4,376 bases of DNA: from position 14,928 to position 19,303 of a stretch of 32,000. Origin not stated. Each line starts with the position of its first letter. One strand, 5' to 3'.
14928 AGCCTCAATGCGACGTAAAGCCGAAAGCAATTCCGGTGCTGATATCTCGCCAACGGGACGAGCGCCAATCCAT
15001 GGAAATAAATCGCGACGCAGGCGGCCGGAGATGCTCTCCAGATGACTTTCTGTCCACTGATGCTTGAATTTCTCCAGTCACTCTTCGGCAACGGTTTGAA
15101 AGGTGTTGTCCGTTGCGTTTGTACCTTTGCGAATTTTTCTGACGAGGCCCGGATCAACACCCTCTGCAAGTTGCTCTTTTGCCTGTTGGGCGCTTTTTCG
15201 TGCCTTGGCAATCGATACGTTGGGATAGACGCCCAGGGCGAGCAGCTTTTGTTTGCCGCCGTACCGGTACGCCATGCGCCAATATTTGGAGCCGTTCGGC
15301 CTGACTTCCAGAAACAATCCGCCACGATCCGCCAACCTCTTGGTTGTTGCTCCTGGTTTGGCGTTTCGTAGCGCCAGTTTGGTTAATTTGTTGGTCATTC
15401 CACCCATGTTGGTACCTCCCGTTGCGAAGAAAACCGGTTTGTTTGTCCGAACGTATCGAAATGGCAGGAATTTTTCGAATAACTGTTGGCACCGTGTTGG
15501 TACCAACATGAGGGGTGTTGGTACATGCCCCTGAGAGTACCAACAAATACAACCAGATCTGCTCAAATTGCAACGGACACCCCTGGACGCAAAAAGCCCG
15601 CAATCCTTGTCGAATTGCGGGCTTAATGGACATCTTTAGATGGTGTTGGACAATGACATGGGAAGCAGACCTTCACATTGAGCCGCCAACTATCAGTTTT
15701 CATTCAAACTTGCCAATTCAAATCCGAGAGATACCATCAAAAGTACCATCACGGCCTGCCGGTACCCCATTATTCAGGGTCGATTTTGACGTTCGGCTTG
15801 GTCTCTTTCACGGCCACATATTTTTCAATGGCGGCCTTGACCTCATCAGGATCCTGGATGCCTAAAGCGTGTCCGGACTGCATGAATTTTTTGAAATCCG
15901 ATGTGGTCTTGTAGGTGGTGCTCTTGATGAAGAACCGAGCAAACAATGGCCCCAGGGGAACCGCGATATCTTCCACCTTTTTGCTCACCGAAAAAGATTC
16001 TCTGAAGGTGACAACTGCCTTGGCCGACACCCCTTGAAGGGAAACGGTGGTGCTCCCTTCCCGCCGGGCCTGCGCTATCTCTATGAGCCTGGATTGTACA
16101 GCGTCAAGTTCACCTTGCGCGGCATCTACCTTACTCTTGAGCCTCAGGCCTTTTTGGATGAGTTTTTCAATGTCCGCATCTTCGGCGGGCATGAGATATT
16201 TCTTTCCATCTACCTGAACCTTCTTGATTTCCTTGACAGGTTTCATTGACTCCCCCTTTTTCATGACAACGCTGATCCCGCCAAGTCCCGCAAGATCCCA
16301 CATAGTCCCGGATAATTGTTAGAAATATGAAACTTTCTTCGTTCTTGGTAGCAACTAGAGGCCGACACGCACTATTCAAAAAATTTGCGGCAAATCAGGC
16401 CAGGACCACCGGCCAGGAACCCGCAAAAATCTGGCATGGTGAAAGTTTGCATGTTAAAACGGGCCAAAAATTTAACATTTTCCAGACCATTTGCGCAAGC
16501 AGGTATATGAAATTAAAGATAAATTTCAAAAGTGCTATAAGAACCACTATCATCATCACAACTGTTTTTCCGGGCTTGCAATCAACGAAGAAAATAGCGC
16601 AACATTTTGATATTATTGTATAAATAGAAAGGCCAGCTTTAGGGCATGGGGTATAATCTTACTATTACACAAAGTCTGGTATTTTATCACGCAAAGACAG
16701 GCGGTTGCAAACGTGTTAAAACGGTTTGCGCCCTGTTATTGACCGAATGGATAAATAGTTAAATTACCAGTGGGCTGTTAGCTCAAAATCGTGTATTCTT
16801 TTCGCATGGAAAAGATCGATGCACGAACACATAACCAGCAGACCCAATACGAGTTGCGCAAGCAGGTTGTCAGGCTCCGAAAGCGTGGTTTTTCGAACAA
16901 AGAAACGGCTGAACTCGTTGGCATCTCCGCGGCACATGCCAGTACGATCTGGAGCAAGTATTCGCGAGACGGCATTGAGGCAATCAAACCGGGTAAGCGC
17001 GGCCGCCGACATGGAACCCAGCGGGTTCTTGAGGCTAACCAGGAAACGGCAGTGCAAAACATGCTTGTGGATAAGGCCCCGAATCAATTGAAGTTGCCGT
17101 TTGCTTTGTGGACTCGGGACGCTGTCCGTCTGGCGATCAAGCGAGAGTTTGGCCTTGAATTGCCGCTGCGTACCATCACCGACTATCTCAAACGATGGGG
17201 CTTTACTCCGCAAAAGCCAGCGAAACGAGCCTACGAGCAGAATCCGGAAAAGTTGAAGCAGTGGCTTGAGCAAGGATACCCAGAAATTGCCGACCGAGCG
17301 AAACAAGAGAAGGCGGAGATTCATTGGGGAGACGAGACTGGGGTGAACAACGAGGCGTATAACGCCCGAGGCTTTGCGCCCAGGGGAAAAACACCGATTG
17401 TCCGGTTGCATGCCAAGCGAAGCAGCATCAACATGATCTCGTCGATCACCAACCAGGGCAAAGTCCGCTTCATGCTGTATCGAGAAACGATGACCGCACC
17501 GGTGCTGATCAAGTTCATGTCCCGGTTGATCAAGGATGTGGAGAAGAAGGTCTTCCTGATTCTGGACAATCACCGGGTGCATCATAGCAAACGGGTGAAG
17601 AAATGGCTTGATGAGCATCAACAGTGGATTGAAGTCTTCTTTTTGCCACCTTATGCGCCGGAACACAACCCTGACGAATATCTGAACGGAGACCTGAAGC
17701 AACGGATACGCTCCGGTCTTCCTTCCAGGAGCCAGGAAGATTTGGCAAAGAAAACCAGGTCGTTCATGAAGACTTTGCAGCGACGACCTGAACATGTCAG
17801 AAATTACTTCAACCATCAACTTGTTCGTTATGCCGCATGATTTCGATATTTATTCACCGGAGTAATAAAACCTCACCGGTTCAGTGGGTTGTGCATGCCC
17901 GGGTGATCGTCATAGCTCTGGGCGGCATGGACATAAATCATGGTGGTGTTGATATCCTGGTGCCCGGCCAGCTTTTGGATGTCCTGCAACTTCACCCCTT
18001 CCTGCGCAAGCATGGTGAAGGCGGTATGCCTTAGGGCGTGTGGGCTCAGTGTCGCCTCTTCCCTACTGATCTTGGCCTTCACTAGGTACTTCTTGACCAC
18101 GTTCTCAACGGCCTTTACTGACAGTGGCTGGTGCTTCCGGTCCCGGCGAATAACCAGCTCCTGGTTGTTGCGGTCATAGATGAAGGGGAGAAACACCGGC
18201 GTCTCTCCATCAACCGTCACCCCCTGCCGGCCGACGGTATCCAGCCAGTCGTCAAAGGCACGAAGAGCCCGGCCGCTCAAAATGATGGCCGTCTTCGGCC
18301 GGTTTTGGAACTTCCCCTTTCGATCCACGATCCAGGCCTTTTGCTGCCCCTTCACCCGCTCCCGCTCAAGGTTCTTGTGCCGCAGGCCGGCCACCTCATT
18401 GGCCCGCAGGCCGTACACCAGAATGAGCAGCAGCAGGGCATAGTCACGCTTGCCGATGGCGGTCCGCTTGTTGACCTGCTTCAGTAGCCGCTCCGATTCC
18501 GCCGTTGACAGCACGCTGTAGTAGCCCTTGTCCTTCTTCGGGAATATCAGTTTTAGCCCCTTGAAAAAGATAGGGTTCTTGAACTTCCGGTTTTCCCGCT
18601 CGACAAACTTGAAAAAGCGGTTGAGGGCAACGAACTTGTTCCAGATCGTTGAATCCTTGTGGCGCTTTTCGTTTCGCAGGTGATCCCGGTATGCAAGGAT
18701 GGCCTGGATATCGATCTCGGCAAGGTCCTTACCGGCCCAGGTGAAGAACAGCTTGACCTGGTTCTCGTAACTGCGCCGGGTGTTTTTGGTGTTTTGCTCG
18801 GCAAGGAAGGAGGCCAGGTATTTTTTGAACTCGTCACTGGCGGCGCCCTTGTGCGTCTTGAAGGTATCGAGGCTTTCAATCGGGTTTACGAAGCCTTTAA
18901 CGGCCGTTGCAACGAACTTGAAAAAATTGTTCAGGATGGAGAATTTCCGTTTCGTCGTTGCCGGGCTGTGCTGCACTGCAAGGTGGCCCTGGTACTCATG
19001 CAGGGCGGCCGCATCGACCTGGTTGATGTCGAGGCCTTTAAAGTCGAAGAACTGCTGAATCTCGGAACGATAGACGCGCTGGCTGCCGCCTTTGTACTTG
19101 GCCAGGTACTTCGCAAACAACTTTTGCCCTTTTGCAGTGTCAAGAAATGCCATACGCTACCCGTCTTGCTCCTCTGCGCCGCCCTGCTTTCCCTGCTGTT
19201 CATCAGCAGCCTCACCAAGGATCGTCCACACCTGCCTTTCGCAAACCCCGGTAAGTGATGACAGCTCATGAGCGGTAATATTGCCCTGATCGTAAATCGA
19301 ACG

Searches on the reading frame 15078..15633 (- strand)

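Call 20: search_protein_families(library=pfam, proteins=[window:15078-15566:-, window:15154-15633:-])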
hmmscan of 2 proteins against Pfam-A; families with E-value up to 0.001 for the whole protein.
window:15078-15566:- (162 aa): 1 family
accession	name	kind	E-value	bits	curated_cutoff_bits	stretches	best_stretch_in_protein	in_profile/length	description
PF13356.12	Arm-DNA-bind_3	-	1.2e-25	89.9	27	1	61-144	1-81/83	Arm DNA-binding domain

window:15154-15633:- (159 aa): 0 families

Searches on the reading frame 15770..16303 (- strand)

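Call 20: search_protein_families(library=pfam, proteins=[window:15770-16303:-])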
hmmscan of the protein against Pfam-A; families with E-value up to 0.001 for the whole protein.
window:15770-16303:- (177 aa): 1 family
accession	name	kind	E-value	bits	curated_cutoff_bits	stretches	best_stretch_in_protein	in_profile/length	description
PF23791.1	DUF7173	-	0.00022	21.7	27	1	44-176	14-140/145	Family of unknown function (DUF7173)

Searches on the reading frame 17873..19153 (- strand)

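Call 20: search_protein_families(library=pfam, proteins=[window:17873-19153:-])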
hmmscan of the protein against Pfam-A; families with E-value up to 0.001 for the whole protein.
window:17873-19153:- (426 aa): 4 families
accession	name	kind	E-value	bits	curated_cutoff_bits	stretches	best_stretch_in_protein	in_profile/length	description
PF00589.27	Phage_integrase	-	2e-26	93.3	27.1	1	215-412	3-170/172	Phage integrase family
PF13495.12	Phage_int_SAM_4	-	1.4e-11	45.1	27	1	118-186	11-80/85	Phage integrase, N-terminal SAM-like domain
PF02899.23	Phage_int_SAM_1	-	1.6e-11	44.7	22.3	1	111-188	3-83/83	Phage integrase, N-terminal SAM-like domain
PF13102.12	Phage_int_SAM_5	-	6.1e-07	30.2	22.3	0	109-182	2-80/98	Phage integrase SAM-like domain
